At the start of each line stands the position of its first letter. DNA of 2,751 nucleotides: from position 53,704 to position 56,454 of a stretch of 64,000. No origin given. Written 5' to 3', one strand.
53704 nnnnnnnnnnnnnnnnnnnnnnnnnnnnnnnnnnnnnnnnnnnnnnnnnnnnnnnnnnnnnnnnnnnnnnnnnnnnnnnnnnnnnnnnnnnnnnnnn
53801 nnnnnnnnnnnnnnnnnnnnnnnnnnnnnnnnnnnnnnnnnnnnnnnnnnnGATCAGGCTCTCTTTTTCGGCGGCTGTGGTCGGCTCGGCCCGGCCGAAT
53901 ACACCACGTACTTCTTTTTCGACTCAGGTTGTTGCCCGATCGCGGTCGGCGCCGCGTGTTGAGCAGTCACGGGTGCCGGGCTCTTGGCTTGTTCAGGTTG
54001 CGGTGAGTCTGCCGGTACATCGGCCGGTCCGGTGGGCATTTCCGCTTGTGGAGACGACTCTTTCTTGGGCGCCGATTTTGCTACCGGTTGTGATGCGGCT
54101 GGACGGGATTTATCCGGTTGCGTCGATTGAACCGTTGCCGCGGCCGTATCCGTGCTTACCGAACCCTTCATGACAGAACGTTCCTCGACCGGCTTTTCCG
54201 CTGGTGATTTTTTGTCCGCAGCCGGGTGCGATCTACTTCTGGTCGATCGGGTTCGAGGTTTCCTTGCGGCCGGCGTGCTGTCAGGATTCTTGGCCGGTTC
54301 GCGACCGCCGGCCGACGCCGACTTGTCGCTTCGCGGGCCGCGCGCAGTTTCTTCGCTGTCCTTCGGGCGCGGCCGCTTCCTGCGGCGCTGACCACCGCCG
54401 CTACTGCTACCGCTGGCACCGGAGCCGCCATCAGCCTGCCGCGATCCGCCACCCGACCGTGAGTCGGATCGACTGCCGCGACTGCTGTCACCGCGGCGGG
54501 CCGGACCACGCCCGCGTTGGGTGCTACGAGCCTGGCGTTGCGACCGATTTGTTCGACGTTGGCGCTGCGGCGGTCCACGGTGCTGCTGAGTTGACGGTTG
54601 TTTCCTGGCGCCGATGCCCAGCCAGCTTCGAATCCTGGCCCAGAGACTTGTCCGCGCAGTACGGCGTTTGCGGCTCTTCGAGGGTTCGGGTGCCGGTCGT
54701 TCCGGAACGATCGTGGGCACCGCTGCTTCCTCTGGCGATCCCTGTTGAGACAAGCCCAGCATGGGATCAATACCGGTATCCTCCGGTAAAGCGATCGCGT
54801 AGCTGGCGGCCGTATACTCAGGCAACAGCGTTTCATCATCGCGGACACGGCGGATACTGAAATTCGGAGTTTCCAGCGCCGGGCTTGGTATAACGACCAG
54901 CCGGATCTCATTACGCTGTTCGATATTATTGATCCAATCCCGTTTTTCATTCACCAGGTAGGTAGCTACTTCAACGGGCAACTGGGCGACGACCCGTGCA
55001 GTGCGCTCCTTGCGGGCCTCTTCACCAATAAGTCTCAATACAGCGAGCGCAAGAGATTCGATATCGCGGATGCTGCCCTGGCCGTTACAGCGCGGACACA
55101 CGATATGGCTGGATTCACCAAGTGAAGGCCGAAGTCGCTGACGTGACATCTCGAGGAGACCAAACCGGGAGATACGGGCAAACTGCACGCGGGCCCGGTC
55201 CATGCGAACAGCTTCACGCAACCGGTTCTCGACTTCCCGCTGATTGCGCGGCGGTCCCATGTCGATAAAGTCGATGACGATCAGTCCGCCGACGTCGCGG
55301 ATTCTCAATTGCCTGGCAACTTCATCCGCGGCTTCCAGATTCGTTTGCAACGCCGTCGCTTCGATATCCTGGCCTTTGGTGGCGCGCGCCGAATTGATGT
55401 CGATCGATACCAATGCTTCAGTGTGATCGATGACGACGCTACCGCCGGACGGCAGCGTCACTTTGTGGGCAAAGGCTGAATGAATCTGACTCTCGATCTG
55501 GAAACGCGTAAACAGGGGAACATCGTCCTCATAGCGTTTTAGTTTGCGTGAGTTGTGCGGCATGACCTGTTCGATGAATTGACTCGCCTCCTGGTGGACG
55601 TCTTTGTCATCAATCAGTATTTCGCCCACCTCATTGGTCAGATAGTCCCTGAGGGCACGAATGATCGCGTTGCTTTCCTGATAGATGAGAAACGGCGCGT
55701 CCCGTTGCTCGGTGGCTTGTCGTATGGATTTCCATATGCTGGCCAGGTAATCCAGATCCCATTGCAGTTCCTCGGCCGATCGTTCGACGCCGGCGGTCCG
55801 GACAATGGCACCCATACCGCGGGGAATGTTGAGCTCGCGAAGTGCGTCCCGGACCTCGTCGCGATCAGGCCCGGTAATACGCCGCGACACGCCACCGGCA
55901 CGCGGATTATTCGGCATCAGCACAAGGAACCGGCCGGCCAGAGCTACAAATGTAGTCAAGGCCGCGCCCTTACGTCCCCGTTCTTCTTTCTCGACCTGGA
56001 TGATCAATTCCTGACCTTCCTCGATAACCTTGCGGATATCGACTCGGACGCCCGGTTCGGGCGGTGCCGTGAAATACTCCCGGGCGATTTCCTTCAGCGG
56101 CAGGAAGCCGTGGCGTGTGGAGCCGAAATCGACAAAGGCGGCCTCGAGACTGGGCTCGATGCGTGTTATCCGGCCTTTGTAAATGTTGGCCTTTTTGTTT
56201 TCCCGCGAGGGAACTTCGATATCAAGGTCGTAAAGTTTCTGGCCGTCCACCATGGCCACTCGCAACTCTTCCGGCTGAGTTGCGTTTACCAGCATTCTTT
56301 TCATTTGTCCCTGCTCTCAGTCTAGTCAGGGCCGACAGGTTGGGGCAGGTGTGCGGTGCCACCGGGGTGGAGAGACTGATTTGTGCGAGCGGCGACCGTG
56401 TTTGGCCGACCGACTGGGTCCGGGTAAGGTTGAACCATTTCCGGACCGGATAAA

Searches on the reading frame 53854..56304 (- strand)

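Call 7: search_protein_families(library=pfam, proteins=[window:53854-56304:-], max_evalue=0.01)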
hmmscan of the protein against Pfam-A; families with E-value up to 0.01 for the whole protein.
window:53854-56304:- (816 aa): 3 families
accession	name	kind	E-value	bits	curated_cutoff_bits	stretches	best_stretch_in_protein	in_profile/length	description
PF10150.14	RNase_E_G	-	3.3e-97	325.6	25.5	1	122-390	2-269/270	Ribonuclease E/G family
PF20833.2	RNase_E_G_Thio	-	3.2e-31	107.7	26.8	1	402-486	1-85/86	RNase E/G, Thioredoxin-like domain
PF00575.29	S1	-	1.1e-09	39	22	1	37-118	3-73/74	S1 RNA binding domain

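Call 8: search_protein_families(library=ncbifam, proteins=[window:53854-56304:-], max_evalue=0.01)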
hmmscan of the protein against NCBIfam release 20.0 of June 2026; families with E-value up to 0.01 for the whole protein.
window:53854-56304:- (816 aa): 5 families
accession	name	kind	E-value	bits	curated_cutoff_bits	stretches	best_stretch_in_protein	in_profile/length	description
NF008074.0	PRK10811.1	equivalog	3.8e-259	862.6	908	1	1-789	1-774/1068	ribonuclease E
TIGR00757.1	RNaseEG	subfamily_domain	1.4e-155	518.3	325.95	1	13-424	1-415/415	Rne/Rng family ribonuclease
NF008689.0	PRK11712.1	equivalog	1.1e-95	321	594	1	4-462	5-464/489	ribonuclease G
NF052588.1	RnaseEMycob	equivalog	2.1e-73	247.6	1400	1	39-413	364-747/945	ribonuclease E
NF052586.1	RnaseECyano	equivalog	2.6e-68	231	900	1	35-461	31-453/619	ribonuclease E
